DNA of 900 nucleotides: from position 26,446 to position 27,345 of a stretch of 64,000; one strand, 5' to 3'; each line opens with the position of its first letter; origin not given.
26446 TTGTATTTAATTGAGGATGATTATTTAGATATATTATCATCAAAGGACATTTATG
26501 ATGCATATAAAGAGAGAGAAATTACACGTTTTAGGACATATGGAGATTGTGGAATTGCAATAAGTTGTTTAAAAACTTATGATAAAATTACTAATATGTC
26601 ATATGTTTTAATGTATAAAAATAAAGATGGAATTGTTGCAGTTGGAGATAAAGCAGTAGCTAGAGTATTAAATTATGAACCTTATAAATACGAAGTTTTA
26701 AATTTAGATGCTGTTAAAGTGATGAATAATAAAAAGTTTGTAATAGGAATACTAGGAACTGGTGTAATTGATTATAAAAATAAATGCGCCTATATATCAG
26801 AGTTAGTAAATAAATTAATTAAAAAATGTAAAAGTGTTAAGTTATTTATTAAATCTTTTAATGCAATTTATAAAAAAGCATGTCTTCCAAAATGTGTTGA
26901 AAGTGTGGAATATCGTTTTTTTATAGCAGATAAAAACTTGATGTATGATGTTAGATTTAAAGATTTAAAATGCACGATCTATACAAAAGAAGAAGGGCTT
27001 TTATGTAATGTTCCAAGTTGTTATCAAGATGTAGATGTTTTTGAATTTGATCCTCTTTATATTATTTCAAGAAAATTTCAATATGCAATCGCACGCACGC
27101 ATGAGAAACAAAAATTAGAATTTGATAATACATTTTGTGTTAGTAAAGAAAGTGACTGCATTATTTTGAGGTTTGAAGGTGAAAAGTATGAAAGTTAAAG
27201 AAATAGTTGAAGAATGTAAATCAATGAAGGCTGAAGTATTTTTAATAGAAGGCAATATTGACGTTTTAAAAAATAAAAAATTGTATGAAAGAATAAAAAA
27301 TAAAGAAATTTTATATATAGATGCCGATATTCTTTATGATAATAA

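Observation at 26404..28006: Tandem paralogs with an internal HslV/proteasome-beta-like (Ntn hydrolase) segment that begins at a conserved MSY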

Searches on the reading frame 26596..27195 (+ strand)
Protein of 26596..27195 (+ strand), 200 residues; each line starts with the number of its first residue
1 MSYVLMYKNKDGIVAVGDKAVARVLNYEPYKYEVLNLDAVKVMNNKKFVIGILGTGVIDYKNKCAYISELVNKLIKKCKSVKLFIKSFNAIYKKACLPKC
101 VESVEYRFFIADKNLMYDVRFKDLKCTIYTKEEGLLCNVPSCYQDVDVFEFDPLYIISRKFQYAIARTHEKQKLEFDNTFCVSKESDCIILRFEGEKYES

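Call 31: search_solved_structures(query=A3, max_evalue=10, show_alignments=4)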
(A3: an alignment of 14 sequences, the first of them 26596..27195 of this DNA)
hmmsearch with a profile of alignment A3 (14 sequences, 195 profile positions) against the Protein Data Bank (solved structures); distinct sequences matched with E-value up to 10: 7.
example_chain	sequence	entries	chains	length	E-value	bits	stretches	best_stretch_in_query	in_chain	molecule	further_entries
3fez_A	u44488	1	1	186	0.098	15.8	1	35-86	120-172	uncharacterized ferredoxin fold protein related to antibiotic biosynthesis monooxygenases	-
3fj2_A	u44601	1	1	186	0.29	14.3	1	35-85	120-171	Monooxygenase-like Protein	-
4kia_A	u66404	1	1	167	0.67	13.1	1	35-86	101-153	Lmo2213 protein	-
4q95_A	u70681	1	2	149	0.91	12.7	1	15-62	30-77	HRAS-like suppressor 3, Lecithin retinol acyltransferase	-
4qv0_K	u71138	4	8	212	1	12.5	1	6-60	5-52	Proteasome subunit beta type-5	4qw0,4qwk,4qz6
1ei3_C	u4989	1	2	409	1.9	11.6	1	52-179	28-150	FIBRINOGEN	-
1m1j_C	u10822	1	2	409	1.9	11.6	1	52-179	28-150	Fibrinogen gamma chain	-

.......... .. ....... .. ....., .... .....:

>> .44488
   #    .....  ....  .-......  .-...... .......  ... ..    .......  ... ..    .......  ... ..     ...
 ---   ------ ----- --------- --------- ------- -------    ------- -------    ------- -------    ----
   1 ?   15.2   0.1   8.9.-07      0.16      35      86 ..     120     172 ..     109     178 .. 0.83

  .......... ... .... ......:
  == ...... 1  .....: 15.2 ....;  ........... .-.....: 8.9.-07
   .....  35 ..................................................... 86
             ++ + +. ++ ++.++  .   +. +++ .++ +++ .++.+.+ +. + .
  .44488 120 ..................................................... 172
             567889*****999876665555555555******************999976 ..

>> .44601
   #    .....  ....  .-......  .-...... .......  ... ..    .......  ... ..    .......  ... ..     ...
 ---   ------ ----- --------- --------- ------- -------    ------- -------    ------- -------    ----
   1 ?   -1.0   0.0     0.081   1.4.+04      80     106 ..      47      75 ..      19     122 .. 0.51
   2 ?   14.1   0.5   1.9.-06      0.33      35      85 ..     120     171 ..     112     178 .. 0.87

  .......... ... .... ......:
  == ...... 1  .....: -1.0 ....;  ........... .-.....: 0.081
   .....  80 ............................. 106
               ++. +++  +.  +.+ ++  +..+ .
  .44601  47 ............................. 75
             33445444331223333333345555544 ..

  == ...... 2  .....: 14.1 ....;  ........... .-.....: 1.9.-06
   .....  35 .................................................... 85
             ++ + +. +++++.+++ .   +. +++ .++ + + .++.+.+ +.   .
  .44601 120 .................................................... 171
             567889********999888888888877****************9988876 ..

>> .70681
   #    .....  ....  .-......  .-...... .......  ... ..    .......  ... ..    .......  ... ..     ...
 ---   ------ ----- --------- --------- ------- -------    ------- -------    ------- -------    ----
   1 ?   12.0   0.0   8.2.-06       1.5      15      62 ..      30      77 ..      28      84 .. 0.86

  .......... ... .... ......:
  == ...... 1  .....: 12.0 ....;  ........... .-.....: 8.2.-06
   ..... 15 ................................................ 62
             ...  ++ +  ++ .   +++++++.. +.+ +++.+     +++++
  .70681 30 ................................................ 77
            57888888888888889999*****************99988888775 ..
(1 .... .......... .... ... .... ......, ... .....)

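Call 32: find_homologous_proteins(query=A3, max_evalue=0.001)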
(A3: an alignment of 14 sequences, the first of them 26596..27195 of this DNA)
Query A3 (14 sequences) (200 aa, profile of the alignment): 7 proteins with E <= 0.001 among 1665 candidates.
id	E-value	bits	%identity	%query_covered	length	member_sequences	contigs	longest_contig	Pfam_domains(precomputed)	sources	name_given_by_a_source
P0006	5.9e-57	211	43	99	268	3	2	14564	-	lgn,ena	-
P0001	1.4e-56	210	43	99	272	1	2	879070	-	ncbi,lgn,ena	-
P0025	3.1e-54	202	-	-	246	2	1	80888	-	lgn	-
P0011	4.3e-52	195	90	99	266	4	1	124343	-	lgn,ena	-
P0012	5.5e-52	195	68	97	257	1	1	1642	-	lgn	-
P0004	7.3e-52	194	44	99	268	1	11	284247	-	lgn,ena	-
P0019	3.8e-46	176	28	40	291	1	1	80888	-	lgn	-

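Call 51: predict_structure(alignment_id=A3)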
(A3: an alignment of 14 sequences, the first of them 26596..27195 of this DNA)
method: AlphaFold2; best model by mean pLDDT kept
length: 200 residues; sequences in the alignment: 14
mean_pLDDT: 91.5   pTM: 0.88
mean pLDDT of the five models: 91.5, 91.5, 91.3, 90.6, 89.8
residues with pLDDT >= 90: 155; 70-90: 32; 50-70: 9; < 50: 4
segments of 3 or more residues with pLDDT < 50: 196-199
pLDDT, mean of each block of 10 residues (from residue 1): 92 97 89 93 97 90 87 95 97 77 87 98 94 94 92 97 98 94 97 65
secondary structure, 60 per line:
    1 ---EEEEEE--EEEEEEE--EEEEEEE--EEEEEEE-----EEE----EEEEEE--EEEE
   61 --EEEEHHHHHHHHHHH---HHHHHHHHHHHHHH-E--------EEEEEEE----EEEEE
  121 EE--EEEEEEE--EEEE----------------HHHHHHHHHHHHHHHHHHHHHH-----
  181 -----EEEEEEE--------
elements in order: E4-9 E12-18 E21-27 E30-36 E42-44 E49-54 E57-60 E63-66 H67-77 H81-94 E105-111 E116-122 E125-131 E134-137 H154-175 E186-192

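Call 53: fold_search(model_id=the predicted structure, library=pdb)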
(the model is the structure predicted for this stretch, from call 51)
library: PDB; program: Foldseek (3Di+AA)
matches with E <= 10: 953; with E <= 0.001: 17
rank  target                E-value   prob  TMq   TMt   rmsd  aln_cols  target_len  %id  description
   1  8adn_J                2.8e-05  1.00  0.51  0.52   7.9       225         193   13  Vairimorpha necatrix 20S proteasome from spores (released 2022-11-23)
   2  6zw0_A                6.8e-05  1.00  0.54  0.38   6.0       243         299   14  Connectase MJ0548 from Methanocaldococcus jannaschii in complex with an MtrA-derived peptide (released 2021-06-09)
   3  5cz8_K                8.5e-05  1.00  0.58  0.53   4.7       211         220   10  Yeast 20S proteasome beta5-L(-49)S-K33A mutant in complex with Carfilzomib (released 2016-03-23)
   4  6zvz_A                1.3e-04  1.00  0.51  0.36   6.7       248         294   13  Connectase MJ0548 from Methanocaldococcus jannaschii (released 2021-06-09)
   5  8wkd_A                1.6e-04  1.00  0.54  0.56   5.4       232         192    9  Connectase T1A C192S mutant from Methanocaldococcus mazei with peptide substrate (released 2025-01-15)
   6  6zvz_C                1.7e-04  1.00  0.58  0.41   5.6       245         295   13  Connectase MJ0548 from Methanocaldococcus jannaschii (released 2021-06-09)
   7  5le5_J                2.4e-04  1.00  0.47  0.48   8.0       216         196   11  Native human 20S proteasome at 1.8 Angstrom (released 2016-08-17)
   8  1ryp_K                2.6e-04  1.00  0.51  0.51   6.0       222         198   11  CRYSTAL STRUCTURE OF THE 20S PROTEASOME FROM YEAST AT 2.4 ANGSTROMS RESOLUTION (released 1998-04-15)
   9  5cz8_Y                2.7e-04  1.00  0.58  0.53   4.7       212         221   10  Yeast 20S proteasome beta5-L(-49)S-K33A mutant in complex with Carfilzomib (released 2016-03-23)
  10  1iru_K                3.0e-04  1.00  0.47  0.47  10.4       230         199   11  Crystal Structure of the mammalian 20S proteasome at 2.75 A resolution (released 2002-05-22)
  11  8fz5_K                4.2e-04  1.00  0.49  0.49   6.7       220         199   12  The PI31-free Bovine 20S proteasome (released 2023-07-05)
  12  5lf6_J                4.5e-04  1.00  0.50  0.51   7.0       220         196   11  Human 20S proteasome complex with Z-LLY-ketoaldehyde at 2.1 Angstrom (released 2016-08-17)
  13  7dr6_I                5.0e-04  1.00  0.42  0.43  11.4       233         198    9  PA28alpha-beta in complex with immunoproteasome (released 2021-01-20)
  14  8u7u_K                5.9e-04  1.00  0.51  0.53   5.9       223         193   12  Proteasome 20S Core Particle from Beta 3 D205 deletion (released 2024-04-17)
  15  4g4s_K                6.6e-04  1.00  0.47  0.48   6.3       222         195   12  Structure of Proteasome-Pba1-Pba2 Complex (released 2012-09-05)
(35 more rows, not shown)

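Call 58: fold_search(model_id=the predicted structure, library=viral)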
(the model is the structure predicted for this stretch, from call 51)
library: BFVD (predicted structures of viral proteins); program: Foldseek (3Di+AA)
matches with E <= 10: 655; with E <= 0.001: 17
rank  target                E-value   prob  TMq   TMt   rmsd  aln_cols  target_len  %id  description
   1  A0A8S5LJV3            3.7e-06  1.00  0.62  0.58   7.7       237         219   16  Proteasome beta type-2 subunit [Siphoviridae sp. ct3o911]
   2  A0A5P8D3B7            1.6e-05  1.00  0.48  0.53   6.2       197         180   11  (no name in the UniProt tables at hand)
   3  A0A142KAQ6            3.8e-05  1.00  0.60  0.44   5.9       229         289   10  Uncharacterized protein [Gordonia phage Nymphadora]
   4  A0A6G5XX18            4.0e-05  1.00  0.51  0.56   5.7       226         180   13  (no name in the UniProt tables at hand)
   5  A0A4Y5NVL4            5.1e-05  1.00  0.49  0.56   6.9       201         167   16  (no name in the UniProt tables at hand)
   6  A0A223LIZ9            7.0e-05  1.00  0.41  0.44  11.0       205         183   14  Uncharacterized protein [Erwinia phage vB_EamM_RisingSun]
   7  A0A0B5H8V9            7.4e-05  1.00  0.54  0.61   4.9       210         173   11  Uncharacterized protein [Vibrio phage phi 3]
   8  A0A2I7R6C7            1.0e-04  1.00  0.42  0.32   8.7       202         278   14  (no name in the UniProt tables at hand)
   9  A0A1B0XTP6            1.8e-04  1.00  0.53  0.56   6.1       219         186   12  (no name in the UniProt tables at hand)
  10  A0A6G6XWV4            2.3e-04  1.00  0.53  0.49   5.2       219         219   11  (no name in the UniProt tables at hand)
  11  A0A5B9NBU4            2.3e-04  1.00  0.40  0.30   8.5       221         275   11  Uncharacterized protein [Aeromonas phage 4L372XY]
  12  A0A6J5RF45            4.2e-04  1.00  0.46  0.48   9.3       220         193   10  Uncharacterized protein [uncultured Caudovirales phage]
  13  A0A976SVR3            5.5e-04  1.00  0.41  0.43  10.5       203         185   10  (no name in the UniProt tables at hand)
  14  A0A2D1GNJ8            8.1e-04  1.00  0.52  0.29   9.5       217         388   12  (no name in the UniProt tables at hand)
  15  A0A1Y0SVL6            8.1e-04  1.00  0.51  0.50   9.1       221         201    9  Uncharacterized protein [Pseudomonas phage Noxifer]
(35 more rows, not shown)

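Call 59: search_solved_structures(query=A3, max_evalue=10, show_alignments=5)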
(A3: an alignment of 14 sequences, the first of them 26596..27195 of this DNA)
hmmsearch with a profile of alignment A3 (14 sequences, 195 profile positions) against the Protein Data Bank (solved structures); distinct sequences matched with E-value up to 10: 7.
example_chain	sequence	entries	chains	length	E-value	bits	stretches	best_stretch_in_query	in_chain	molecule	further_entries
3fez_A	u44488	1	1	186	0.098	15.8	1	35-86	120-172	uncharacterized ferredoxin fold protein related to antibiotic biosynthesis monooxygenases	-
3fj2_A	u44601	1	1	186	0.29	14.3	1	35-85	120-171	Monooxygenase-like Protein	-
4kia_A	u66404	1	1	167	0.67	13.1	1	35-86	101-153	Lmo2213 protein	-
4q95_A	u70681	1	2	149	0.91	12.7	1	15-62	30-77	HRAS-like suppressor 3, Lecithin retinol acyltransferase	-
4qv0_K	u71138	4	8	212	1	12.5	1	6-60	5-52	Proteasome subunit beta type-5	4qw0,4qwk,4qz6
1ei3_C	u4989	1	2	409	1.9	11.6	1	52-179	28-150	FIBRINOGEN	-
1m1j_C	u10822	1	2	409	1.9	11.6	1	52-179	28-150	Fibrinogen gamma chain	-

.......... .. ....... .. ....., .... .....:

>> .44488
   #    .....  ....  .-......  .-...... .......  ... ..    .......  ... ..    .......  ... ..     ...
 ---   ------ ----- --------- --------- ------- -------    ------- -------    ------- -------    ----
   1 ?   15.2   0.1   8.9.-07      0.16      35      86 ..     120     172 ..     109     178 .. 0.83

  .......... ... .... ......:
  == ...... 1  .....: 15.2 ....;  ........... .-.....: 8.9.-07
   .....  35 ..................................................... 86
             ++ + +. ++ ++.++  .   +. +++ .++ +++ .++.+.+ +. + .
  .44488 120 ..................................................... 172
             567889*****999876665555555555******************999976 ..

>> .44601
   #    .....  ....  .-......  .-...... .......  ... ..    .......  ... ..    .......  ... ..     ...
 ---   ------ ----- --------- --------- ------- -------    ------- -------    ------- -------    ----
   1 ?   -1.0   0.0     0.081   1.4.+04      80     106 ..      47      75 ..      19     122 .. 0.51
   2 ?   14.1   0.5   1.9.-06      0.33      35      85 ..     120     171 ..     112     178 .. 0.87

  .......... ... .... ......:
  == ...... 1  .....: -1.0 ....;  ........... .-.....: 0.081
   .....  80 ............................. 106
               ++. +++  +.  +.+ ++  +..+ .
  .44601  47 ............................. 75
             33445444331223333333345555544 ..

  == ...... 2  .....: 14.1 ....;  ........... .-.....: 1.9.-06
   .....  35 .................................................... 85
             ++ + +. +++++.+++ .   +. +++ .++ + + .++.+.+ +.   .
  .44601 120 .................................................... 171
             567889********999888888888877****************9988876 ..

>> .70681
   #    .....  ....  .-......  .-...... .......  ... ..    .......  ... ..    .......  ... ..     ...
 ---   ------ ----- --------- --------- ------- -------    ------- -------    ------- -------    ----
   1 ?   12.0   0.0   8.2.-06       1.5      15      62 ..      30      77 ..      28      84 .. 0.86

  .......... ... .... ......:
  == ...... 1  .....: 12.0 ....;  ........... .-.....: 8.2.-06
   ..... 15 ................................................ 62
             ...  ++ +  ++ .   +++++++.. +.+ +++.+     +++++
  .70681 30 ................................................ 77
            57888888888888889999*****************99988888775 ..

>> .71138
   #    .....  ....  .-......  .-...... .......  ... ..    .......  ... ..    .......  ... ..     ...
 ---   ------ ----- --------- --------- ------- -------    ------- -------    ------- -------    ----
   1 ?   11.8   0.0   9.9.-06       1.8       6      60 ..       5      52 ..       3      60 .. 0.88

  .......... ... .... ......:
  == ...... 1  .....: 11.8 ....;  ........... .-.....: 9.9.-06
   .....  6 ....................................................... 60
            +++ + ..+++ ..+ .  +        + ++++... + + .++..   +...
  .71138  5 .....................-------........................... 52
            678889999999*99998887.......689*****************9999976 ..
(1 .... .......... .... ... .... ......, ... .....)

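Call 60: search_protein_families(library=pfam, alignment_id=A3, max_evalue=10)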
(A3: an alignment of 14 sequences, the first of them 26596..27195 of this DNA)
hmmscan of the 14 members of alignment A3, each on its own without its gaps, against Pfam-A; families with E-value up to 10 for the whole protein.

A. member 1, window:26596-27195:+ (200 aa): 0 families

B. families by the number of members that match (of 14 scanned): 13 families
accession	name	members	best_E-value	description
PF00674.25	DUP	1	0.03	DUP family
PF14847.12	Ras_bdg_2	1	0.038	Ras-binding domain of Byr2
PF00227.31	Proteasome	1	0.045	Proteasome subunit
PF14220.11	DUF4329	1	0.081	Domain of unknown function (DUF4329)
PF23582.1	WH_RGF3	1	0.092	RGF3 winged helix domain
PF09377.16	SBDS_domain_II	1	0.1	SBDS protein, domain II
PF22533.2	WIV_dom_3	1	0.1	Protein P1-like, WIV domain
PF02777.23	Sod_Fe_C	1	0.14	Iron/manganese superoxide dismutases, C-terminal domain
PF13613.12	HTH_Tnp_4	1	0.17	Helix-turn-helix of DDE superfamily endonuclease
PF25200.1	DUF7833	1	0.28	Family of unknown function (DUF7833)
PF20543.3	CowN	1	0.39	N2-fixation sustaining protein CowN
PF07156.20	Prenylcys_lyase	1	0.43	Prenylcysteine lyase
PF10425.15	SdrG_C_C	1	1.3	C-terminus of bacterial fibrinogen-binding adhesin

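Call 90: search_protein_families(library=phrogs, alignment_id=A3, max_evalue=0.01)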
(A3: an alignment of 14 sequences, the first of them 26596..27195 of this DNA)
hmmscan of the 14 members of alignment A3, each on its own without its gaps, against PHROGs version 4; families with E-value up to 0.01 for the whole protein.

A. member 1, window:26596-27195:+ (200 aa): 0 families

B. families by the number of members that match (of 14 scanned): 3 families
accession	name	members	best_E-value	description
phrog_1040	-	1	0.00084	peptidase HslV family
phrog_4290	-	1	0.0042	lysozyme domain-containing protein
phrog_5818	-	1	0.0082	-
